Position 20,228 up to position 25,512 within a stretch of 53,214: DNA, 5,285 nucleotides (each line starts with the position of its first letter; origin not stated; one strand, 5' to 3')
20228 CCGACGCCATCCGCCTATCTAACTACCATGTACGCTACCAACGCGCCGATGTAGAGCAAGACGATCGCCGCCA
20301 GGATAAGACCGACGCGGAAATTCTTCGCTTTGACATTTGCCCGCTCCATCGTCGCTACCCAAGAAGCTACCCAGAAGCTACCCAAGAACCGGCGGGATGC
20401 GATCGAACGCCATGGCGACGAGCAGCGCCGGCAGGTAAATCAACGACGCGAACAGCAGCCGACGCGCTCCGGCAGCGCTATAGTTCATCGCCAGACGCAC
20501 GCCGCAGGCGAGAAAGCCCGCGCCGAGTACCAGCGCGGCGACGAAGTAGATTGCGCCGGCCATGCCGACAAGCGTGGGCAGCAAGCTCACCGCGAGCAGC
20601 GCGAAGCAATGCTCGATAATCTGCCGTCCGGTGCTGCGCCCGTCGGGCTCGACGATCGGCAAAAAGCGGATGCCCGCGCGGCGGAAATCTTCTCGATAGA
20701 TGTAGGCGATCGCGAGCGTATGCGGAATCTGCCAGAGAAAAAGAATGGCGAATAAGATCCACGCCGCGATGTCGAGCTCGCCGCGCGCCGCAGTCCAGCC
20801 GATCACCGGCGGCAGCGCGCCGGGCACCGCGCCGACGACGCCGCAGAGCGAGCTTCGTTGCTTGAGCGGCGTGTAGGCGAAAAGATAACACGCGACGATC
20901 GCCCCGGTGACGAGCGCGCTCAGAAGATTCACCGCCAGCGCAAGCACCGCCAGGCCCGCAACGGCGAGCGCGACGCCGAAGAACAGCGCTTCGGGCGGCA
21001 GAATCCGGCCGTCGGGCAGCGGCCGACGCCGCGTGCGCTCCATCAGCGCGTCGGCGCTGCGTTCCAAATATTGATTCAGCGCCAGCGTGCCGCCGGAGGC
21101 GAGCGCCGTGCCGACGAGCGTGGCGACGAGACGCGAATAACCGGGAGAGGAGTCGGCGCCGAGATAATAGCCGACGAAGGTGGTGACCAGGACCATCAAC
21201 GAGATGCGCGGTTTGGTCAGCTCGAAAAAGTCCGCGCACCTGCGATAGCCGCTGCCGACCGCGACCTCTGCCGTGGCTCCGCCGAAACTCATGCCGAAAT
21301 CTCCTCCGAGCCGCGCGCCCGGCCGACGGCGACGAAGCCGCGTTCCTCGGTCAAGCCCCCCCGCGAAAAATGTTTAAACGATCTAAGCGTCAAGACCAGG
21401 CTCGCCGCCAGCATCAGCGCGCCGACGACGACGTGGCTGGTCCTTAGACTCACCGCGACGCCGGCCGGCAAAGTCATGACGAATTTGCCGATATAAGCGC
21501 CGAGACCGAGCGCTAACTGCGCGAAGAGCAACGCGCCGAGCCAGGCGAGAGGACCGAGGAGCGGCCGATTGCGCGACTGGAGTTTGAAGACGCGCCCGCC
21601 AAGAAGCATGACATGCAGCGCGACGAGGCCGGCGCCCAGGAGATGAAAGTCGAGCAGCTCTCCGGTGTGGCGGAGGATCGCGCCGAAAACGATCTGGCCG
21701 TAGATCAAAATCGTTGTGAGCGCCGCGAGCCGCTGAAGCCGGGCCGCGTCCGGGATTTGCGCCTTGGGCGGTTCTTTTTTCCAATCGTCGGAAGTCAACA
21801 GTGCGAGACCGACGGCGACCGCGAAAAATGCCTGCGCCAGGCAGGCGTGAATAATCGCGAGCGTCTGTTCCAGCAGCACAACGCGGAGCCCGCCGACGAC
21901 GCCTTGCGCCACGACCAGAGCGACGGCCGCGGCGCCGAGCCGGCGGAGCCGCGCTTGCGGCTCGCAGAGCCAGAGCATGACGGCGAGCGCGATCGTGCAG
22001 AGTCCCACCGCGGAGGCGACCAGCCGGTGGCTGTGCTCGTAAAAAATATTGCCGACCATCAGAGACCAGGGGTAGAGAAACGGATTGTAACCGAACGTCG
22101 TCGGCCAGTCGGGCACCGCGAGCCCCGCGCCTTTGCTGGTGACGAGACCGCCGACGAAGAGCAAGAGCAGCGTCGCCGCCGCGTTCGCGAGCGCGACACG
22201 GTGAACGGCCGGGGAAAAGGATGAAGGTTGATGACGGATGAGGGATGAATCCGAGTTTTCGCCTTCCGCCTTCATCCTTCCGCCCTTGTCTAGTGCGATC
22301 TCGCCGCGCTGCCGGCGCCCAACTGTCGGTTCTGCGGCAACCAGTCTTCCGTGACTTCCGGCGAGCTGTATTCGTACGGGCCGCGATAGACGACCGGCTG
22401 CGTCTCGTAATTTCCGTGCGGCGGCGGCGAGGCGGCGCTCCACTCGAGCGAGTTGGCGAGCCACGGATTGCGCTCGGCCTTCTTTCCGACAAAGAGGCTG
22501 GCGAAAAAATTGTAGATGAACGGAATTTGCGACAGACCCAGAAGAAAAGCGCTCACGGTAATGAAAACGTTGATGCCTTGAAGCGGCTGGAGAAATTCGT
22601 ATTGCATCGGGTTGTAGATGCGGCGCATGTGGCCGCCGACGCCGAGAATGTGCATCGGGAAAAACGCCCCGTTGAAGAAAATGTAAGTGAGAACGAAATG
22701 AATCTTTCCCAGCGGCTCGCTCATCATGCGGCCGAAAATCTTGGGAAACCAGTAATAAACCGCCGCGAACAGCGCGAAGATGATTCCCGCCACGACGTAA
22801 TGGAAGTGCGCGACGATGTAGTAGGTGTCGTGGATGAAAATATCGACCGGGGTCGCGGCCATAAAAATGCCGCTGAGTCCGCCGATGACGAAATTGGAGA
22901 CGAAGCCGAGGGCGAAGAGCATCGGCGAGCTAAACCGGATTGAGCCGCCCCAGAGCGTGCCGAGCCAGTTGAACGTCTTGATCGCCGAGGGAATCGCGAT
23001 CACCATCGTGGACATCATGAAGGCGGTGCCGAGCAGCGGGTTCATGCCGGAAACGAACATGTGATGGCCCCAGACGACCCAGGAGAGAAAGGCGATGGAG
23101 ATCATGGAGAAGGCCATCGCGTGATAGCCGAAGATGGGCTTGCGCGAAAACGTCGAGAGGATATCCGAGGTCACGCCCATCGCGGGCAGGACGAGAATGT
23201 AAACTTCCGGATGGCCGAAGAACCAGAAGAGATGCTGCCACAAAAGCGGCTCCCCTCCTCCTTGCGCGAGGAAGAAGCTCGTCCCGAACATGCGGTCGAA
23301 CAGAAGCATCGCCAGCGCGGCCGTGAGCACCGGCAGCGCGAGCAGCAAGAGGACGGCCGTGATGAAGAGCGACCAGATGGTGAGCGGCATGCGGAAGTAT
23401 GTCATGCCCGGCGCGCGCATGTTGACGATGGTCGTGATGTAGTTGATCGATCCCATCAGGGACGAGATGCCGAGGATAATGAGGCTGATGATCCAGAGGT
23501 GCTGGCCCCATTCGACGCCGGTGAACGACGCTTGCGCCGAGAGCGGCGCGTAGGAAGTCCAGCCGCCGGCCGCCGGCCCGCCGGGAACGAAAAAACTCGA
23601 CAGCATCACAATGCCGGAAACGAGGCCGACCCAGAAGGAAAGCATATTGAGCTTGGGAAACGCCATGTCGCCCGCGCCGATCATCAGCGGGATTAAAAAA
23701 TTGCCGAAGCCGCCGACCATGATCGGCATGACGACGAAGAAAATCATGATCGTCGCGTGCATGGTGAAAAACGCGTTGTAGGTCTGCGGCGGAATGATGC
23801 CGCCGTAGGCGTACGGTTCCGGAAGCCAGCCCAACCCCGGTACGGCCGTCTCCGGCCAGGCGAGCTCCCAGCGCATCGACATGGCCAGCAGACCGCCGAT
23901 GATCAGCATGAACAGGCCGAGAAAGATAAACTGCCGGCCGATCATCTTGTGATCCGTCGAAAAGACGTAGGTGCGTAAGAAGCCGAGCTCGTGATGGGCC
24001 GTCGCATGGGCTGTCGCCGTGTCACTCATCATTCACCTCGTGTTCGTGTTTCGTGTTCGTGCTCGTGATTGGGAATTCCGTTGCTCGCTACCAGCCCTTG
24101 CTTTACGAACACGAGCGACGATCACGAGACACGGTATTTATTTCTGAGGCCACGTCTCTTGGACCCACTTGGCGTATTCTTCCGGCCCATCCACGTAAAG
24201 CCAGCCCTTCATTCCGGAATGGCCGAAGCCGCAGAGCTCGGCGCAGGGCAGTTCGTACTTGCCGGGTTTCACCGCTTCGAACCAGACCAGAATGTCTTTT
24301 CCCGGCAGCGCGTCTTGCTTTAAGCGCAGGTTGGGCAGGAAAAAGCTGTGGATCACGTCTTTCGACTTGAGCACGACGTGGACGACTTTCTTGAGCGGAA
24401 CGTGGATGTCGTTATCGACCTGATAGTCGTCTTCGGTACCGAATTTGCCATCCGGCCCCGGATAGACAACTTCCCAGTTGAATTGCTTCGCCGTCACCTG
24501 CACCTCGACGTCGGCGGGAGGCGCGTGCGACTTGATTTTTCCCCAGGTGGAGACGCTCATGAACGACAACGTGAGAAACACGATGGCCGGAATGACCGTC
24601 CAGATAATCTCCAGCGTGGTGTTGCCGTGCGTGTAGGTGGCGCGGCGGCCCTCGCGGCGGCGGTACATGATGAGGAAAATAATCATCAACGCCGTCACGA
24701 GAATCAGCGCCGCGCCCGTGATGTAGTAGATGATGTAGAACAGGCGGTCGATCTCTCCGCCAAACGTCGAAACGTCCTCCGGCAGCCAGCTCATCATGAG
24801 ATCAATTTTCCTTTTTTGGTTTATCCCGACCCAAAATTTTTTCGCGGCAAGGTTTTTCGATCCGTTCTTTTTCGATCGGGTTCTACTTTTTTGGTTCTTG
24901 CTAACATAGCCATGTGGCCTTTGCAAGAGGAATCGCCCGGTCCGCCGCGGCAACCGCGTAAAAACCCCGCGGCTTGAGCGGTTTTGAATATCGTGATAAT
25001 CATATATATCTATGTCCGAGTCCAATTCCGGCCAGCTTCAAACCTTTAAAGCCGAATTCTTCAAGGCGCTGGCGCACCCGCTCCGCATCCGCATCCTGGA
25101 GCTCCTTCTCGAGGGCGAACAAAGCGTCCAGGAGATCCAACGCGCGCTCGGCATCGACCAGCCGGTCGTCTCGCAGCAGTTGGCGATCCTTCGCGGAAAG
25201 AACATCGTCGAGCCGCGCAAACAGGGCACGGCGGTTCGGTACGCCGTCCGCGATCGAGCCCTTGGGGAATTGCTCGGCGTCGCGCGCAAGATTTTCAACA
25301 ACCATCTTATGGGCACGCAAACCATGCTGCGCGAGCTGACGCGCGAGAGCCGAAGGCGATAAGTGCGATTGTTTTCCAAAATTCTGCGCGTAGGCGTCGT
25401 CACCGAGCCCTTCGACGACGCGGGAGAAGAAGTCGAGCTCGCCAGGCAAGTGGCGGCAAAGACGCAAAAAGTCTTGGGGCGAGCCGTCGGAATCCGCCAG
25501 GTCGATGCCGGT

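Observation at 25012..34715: ArsR-led operon for a hydrogenase-like (Ehr-type) respiratory membrane complex that cannot bind Ni-Fe, coupled to a CopD-like protein and a cytoplasmic GGT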

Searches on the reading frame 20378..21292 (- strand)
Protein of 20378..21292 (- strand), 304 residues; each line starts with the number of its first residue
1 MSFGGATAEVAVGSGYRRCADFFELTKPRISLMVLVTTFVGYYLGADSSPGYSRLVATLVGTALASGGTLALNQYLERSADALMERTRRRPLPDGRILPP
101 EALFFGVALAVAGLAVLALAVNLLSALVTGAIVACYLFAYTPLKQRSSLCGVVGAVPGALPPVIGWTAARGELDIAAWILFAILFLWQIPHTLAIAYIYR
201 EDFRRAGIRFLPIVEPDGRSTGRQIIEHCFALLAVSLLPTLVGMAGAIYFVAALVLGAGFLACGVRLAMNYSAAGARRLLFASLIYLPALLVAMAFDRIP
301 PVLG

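Call 36: search_protein_families(library=pfam, proteins=[window:20378-21292:-], max_evalue=0.001)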
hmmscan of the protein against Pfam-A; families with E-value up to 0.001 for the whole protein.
window:20378-21292:- (304 aa): 1 family
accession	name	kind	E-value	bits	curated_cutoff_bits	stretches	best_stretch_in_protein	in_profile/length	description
PF01040.23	UbiA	-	3.9e-57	193.8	34.2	1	34-284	1-249/250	UbiA prenyltransferase family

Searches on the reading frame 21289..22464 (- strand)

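Call 36: search_protein_families(library=pfam, proteins=[window:21289-22464:-], max_evalue=0.001)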
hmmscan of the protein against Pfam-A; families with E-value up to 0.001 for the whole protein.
window:21289-22464:- (391 aa): 1 family
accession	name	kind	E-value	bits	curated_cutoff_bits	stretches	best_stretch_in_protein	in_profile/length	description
PF02628.20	COX15-CtaA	-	5.5e-17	62.2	29.9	1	90-269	3-209/322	Cytochrome oxidase assembly protein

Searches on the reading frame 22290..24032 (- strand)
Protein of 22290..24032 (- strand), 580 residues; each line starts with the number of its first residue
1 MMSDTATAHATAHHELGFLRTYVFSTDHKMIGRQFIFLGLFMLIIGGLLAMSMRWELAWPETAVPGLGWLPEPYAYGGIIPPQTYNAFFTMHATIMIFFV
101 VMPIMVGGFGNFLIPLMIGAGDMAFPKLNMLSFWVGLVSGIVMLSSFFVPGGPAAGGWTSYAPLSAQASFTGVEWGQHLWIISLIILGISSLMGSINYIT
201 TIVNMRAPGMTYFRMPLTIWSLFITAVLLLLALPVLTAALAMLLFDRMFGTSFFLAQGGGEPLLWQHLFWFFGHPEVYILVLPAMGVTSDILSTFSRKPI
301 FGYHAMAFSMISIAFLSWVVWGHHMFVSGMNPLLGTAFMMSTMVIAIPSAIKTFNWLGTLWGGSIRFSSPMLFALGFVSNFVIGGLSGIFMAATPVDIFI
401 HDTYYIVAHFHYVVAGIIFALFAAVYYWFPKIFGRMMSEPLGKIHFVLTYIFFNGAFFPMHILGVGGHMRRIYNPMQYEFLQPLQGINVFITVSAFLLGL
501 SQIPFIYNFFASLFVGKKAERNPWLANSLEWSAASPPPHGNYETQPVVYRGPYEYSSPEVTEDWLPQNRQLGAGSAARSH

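Call 36: search_protein_families(library=pfam, proteins=[window:22290-24032:-], max_evalue=0.001)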
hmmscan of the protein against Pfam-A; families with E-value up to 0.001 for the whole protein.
window:22290-24032:- (580 aa): 1 family
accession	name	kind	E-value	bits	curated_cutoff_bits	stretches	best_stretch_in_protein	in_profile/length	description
PF00115.25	COX1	-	4.6e-153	510.6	34.8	1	31-497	2-436/436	Cytochrome C and Quinol oxidase polypeptide I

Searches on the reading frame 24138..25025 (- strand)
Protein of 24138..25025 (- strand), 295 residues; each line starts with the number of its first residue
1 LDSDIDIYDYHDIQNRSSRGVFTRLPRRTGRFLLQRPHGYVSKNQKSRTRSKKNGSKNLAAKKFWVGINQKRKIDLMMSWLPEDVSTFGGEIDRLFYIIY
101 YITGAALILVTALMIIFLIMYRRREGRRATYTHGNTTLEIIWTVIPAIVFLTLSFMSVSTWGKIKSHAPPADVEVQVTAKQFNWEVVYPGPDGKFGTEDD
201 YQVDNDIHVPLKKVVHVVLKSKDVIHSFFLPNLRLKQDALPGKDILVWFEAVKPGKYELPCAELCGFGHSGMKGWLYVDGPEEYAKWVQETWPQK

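Call 36: search_protein_families(library=pfam, proteins=[window:24138-25025:-], max_evalue=0.001)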
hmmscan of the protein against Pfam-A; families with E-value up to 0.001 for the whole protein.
window:24138-25025:- (295 aa): 3 families
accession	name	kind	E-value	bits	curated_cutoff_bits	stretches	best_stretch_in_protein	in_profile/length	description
PF00116.26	COX2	-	1.4e-15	57.7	22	1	196-272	37-113/120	Cytochrome C oxidase subunit II, periplasmic domain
PF02790.20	COX2_TM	-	5e-11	43.1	22.8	1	91-158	18-86/88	Cytochrome C oxidase subunit II, transmembrane domain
PF13473.12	Cupredoxin_1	-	0.0003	21.2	27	1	205-274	35-100/104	Cupredoxin-like domain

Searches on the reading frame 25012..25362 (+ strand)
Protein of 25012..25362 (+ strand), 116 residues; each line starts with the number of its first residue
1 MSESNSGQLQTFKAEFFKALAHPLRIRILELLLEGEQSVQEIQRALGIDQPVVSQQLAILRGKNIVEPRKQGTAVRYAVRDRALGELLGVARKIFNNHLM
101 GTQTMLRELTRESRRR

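Call 3: search_protein_families(library=pfam, proteins=[window:25012-25362:+], max_evalue=0.01)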
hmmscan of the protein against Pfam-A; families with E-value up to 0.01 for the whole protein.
window:25012-25362:+ (116 aa): 11 families
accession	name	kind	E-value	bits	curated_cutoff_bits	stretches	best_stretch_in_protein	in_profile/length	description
PF01022.26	HTH_5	-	8.6e-13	48.4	22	1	23-67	2-46/47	Bacterial regulatory protein, arsR family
PF12840.13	HTH_20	-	3.2e-09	37.1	27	1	20-68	1-50/51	Helix-turn-helix domain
PF12802.13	MarR_2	-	2.1e-05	25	27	1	25-71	7-55/61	MarR family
PF01978.25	TrmB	-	0.00027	21.2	25.6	1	30-78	16-63/68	Sugar-specific transcriptional regulator TrmB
PF21476.4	PF0610-like_N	-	0.0006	20.4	33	1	25-57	3-35/50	PF0610-like, N-terminal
PF25212.1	HVO_A0114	-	0.00086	19.5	27.6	1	16-77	15-77/84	HVO_A0114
PF13412.12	HTH_24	-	0.0018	18.3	21.9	1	24-66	4-47/48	Winged helix-turn-helix DNA-binding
PF13518.12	HTH_28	-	0.0036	17.8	25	0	25-53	2-29/52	Helix-turn-helix domain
PF01047.28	MarR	-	0.0041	17.4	24.6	1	34-67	15-48/59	MarR family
PF24270.1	HTH_Cmi2_C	-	0.0049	17.5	27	1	24-71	76-123/125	Cmi2, C-terminal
PF01638.23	HxlR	-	0.0098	16.2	20.8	0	26-68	8-51/91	HxlR-like helix-turn-helix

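Call 4: search_protein_families(library=ncbifam, proteins=[window:25012-25362:+], max_evalue=0.01)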
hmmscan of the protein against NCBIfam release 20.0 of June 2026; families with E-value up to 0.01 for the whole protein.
window:25012-25362:+ (116 aa): 12 families
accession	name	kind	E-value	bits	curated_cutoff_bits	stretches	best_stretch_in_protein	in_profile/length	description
NF033788.1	HTH_metalloreg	subfamily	5.6e-24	83.8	55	1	14-87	2-76/77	metalloregulator ArsR/SmtB family transcription factor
NF040642.1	sulf_sens_BigR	equivalog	3.9e-16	58.9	155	1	14-95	11-92/95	sulfite-sensing transcriptional repressor BigR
NF033789.1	repress_SdpR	subfamily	1.6e-13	50.4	100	1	17-90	2-75/79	autorepressor SdpR family transcription factor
NF047906.1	CdPbTransRegCmtR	equivalog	1.2e-11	44.4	150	1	17-88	15-86/104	Cd(II)/Pb(II)-sensing metalloregulatory transcriptional regulator CmtR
NF045707.1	Dbac_1936_reg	equivalog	1.9e-09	37.4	115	1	14-94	8-88/99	ArsR/SmtB-type metalloregulator TsoR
NF041413.1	ArsR_Rv2640c_fam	equivalog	1.4e-08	35.1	155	1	17-90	36-112/118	Rv2640c family ArsR-like transcriptional regulator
NF007528.0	PRK10141.1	subfamily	2.1e-08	34.1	97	1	15-81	8-75/117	metalloregulator ArsR/SmtB family transcription factor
NF052532.1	TransRegPagRBaca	equivalog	9.8e-08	32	170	1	13-89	17-93/99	transcriptional repressor PagR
TIGR01884.1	cas_HTH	subfamily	3.8e-07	29.7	60.2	1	5-70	124-190/202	CRISPR-associated CARF protein Csa3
NF053755.1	MsvR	equivalog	9.7e-06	25.4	220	1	16-72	6-62/236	transcriptional factor MsvR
NF007297.0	PRK09775.1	equivalog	4.1e-05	22.5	401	1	28-85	7-62/446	type II toxin-antitoxin system HipA family toxin YjjJ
NF053756.1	MreA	equivalog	0.0054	16.5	100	1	31-72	26-67/110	MreA family transcriptional regulator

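Call 13: search_solved_structures(query=window:25012-25362:+, max_evalue=0.001, show_alignments=3)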
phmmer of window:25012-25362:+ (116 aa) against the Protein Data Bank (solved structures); distinct sequences matched with E-value up to 0.001: 24.
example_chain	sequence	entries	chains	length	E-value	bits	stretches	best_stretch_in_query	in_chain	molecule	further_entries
6jmi_A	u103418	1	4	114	7.5e-20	74.4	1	8-109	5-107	Uncharacterized HTH-type transcriptional regulator Rv0081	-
3pqj_A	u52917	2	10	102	9.3e-13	51.6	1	14-95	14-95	Biofilm growth-associated repressor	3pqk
1r22_A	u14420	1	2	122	4.7e-12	49.4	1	12-84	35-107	Transcriptional repressor smtB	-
1r1t_A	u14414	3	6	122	2.5e-11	47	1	12-84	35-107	Transcriptional repressor smtB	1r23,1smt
13ct_A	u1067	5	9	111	4.3e-10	43.1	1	14-85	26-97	Transcriptional regulator, ArsR family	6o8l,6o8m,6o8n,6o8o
6o8k_A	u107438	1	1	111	4.4e-10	43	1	14-85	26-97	Transcriptional regulator, ArsR family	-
4ggg_A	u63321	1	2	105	4.8e-10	42.9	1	2-89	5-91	Repressor protein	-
1r1u_A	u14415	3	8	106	9.2e-10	42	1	2-89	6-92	repressor protein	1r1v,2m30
6cdb_A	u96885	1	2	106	9.3e-10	42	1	2-89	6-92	ArsR family transcriptional regulator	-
2kjb_A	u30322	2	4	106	9.4e-10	42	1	2-89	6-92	CzrA protein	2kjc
2kko_A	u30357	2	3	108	2e-09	40.9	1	14-99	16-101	POSSIBLE TRANSCRIPTIONAL REGULATORY PROTEIN (POSSIBLY ARSR-FAMILY) | Possible transcriptional regulatory arsR-family protein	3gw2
8qkf_A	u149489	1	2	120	4.5e-09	39.8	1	13-87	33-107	ArsR family transcriptional regulator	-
6cda_A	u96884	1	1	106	4.8e-09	39.7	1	2-89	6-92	ArsR family transcriptional regulator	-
4omy_A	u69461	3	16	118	5.7e-09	39.5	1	13-96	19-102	NolR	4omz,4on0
2jsc_A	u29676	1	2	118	3e-08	37.2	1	14-90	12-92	Transcriptional regulator Rv1994c/MT2050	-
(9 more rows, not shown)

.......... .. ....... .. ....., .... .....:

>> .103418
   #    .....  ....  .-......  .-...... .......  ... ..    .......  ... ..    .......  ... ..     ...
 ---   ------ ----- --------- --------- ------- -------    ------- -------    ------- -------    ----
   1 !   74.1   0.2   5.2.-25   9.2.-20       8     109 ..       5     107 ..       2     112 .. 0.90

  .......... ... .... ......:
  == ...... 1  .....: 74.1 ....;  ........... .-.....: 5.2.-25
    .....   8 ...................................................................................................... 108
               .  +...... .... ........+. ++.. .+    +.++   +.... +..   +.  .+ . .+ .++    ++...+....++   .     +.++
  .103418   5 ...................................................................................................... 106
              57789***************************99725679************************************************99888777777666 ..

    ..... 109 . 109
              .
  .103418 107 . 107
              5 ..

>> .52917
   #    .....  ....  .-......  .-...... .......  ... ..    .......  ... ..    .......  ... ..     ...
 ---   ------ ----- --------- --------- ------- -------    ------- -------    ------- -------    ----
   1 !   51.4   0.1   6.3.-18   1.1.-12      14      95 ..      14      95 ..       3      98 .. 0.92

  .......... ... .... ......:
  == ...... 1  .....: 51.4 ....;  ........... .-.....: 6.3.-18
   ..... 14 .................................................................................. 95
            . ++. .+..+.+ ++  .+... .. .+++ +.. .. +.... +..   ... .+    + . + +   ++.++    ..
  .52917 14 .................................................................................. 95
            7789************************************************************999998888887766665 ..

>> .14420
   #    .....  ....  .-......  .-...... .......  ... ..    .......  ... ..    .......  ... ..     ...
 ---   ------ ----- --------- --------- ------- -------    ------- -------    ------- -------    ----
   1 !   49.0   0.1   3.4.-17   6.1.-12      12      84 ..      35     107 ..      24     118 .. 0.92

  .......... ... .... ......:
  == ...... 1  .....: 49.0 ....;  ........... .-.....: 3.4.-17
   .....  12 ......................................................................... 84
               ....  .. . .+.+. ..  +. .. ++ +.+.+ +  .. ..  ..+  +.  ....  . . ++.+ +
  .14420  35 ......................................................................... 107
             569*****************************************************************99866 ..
